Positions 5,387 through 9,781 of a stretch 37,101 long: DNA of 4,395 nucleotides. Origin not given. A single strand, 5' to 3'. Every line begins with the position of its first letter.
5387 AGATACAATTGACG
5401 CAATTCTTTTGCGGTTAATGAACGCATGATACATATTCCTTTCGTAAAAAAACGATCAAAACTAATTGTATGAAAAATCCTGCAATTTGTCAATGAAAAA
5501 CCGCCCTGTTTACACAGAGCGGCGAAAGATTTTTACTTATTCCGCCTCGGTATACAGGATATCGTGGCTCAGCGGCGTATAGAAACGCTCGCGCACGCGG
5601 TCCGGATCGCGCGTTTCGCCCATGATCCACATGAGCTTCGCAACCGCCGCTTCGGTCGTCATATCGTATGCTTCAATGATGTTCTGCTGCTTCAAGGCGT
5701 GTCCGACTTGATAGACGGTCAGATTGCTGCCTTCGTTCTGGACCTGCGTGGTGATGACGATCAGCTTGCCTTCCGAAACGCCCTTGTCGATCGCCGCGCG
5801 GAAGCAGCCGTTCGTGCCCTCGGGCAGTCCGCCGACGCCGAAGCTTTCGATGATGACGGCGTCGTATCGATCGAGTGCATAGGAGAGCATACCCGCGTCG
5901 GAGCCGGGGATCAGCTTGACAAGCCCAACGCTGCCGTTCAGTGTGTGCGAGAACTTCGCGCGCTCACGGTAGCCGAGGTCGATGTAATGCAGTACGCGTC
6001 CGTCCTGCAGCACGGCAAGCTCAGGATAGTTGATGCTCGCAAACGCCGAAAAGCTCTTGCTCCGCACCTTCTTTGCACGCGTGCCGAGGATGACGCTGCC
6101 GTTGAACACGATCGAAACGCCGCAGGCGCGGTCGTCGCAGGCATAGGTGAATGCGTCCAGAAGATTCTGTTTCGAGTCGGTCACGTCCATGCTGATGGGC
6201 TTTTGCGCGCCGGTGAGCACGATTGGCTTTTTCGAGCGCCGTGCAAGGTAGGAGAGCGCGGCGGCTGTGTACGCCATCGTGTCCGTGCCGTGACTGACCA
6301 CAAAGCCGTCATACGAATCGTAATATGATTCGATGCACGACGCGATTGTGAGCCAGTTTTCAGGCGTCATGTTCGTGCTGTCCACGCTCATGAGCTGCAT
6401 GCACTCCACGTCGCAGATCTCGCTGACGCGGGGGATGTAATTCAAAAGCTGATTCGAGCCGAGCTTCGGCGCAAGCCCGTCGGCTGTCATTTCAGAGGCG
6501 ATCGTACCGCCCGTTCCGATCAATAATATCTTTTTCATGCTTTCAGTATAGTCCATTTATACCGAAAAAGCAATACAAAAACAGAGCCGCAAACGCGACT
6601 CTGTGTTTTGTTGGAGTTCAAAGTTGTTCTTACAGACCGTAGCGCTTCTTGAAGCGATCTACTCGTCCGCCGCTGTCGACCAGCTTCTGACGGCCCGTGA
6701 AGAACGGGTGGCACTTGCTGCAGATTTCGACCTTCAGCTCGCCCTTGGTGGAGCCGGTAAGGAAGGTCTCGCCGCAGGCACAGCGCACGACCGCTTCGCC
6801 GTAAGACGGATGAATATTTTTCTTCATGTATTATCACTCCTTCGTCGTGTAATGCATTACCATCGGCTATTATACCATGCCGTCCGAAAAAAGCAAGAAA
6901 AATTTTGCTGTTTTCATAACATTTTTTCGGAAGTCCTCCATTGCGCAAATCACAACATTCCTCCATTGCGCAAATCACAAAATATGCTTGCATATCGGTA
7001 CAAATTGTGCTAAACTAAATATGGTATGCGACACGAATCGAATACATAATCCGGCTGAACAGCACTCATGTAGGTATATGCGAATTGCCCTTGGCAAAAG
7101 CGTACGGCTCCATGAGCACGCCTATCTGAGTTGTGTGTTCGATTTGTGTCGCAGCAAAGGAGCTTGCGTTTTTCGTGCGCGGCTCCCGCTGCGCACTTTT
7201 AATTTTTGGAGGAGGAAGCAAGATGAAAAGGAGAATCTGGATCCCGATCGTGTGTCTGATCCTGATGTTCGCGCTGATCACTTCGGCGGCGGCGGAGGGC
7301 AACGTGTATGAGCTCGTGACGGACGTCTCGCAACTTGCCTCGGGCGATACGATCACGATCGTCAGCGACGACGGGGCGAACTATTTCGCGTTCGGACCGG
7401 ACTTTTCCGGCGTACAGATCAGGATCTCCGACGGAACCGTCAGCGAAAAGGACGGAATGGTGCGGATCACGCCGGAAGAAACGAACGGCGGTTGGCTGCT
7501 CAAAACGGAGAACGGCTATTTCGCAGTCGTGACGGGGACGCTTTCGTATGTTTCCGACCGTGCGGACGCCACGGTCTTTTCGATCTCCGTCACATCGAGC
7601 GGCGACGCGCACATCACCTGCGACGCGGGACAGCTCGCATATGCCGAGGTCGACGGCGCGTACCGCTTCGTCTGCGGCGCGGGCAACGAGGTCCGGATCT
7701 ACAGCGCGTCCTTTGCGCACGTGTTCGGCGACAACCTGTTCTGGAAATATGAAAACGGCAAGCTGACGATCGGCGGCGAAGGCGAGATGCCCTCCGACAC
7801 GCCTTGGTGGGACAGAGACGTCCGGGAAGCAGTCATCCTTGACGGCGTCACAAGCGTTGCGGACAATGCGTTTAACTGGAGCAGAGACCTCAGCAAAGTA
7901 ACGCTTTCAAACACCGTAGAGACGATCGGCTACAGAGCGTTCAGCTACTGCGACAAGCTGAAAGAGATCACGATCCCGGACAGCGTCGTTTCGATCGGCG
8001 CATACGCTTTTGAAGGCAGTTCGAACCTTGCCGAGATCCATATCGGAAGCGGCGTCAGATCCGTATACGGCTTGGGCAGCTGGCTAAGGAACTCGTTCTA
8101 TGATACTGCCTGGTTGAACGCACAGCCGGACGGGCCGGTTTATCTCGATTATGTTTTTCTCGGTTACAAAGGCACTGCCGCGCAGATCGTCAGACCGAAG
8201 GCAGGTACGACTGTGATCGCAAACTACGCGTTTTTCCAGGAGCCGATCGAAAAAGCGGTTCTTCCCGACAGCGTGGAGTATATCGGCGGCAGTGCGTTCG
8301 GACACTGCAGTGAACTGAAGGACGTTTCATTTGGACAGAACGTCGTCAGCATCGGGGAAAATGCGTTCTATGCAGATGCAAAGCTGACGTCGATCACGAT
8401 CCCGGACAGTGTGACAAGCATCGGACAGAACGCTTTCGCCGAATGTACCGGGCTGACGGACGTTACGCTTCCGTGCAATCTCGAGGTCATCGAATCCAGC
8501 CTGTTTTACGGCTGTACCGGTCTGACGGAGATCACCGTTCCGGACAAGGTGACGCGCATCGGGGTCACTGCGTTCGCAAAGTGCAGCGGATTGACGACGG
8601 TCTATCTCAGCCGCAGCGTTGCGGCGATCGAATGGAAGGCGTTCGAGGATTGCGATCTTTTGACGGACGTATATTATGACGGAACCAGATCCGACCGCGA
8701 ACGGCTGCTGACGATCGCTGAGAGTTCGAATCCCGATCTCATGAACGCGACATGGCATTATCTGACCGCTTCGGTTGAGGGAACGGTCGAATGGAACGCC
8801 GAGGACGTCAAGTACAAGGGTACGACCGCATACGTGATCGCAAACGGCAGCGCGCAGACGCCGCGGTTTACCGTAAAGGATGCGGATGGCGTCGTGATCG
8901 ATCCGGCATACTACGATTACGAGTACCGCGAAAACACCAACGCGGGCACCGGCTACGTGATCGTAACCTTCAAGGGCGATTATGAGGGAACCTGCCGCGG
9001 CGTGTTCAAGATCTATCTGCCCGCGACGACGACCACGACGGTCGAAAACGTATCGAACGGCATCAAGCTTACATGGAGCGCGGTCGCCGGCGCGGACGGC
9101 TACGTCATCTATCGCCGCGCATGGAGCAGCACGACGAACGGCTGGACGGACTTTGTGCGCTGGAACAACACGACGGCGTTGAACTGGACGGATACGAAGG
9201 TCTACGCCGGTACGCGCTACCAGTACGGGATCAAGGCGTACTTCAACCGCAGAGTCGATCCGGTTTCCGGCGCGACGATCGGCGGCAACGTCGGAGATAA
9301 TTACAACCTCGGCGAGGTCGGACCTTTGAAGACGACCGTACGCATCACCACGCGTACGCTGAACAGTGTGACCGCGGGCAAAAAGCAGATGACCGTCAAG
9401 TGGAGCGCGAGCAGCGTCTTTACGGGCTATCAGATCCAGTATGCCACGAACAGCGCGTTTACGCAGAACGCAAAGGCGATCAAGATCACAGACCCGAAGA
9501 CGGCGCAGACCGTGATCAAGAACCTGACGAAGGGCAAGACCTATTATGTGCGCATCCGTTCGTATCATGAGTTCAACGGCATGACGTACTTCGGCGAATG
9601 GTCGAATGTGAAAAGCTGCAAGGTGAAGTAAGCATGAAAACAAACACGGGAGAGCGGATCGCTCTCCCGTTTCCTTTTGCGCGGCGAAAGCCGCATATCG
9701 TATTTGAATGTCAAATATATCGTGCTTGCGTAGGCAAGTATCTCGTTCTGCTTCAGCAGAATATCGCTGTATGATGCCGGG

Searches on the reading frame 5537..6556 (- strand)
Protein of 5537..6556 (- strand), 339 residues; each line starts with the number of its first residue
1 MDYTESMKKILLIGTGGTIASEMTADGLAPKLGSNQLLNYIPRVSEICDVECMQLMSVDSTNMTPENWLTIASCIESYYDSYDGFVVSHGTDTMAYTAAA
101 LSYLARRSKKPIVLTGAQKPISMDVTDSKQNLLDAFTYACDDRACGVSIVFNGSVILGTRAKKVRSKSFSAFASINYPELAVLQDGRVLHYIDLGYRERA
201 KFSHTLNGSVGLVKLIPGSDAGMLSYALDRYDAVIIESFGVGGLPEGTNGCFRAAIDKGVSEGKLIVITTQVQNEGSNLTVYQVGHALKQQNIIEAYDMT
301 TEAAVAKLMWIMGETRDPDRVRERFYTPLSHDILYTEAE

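Call 10: search_protein_families(library=pfam, proteins=[window:5537-6556:-])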
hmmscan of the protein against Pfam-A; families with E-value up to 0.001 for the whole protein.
window:5537-6556:- (339 aa): 2 families
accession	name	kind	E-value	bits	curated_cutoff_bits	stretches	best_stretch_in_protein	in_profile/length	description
PF00710.25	Asparaginase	-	8.3e-60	202.1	22.5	1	9-188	1-185/193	Asparaginase, N-terminal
PF17763.6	Asparaginase_C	-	8.4e-28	97.1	34.6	1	210-325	2-114/114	Glutaminase/Asparaginase C-terminal domain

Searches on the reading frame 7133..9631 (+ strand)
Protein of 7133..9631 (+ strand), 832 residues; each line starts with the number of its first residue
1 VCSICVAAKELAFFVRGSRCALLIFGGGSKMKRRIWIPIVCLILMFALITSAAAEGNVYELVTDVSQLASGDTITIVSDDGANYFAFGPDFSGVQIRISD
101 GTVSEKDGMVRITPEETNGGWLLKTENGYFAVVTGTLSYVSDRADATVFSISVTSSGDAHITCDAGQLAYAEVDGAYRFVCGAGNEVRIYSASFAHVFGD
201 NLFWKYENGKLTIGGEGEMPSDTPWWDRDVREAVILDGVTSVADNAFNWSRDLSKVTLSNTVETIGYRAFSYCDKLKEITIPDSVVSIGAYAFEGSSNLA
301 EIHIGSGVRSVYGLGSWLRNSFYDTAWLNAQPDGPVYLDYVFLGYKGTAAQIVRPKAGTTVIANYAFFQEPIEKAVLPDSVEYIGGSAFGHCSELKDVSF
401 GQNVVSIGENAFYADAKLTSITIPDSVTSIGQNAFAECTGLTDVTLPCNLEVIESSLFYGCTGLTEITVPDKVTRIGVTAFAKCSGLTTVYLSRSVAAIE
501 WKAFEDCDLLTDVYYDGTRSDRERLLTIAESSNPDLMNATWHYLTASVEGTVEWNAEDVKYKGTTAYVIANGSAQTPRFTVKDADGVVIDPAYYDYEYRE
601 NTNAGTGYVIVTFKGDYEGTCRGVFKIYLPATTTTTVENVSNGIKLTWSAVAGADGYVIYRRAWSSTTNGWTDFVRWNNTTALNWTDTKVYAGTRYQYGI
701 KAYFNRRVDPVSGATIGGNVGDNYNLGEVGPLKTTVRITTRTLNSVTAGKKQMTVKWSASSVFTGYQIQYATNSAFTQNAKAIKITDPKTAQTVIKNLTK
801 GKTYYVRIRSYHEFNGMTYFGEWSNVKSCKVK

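Call 10: search_protein_families(library=pfam, proteins=[window:7133-9631:+])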
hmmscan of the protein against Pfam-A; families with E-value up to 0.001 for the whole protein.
window:7133-9631:+ (832 aa): 4 families
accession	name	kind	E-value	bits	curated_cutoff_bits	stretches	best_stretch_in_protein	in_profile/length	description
PF13306.12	LRR_5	-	5.7e-84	278.8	27.7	3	361-485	2-124/127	BspA type Leucine rich repeat region (6 copies)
PF13855.12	LRR_8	-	3.3e-07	30.4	27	0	427-468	13-55/61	Leucine rich repeat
PF00041.27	fn3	-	4.3e-07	30.5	25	1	747-812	10-70/84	Fibronectin type III domain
PF16656.11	Pur_ac_phosph_N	-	6.9e-05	23.8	30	1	746-828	8-90/93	Purple acid Phosphatase, N-terminal domain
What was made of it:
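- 7223..9631 (+): BspA-type leucine-rich-repeat / Fn3 surface protein gene, convergent with rho. It is part of the same strain-variable insertion as the array. Pfam (call 10).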

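Call 43: find_encoding_contigs(protein=window:7223-9631:+, flank=10000, max_places=10)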
Protein window:7223-9631:+ (802 aa): no gene with exactly this product is on record in the collection.
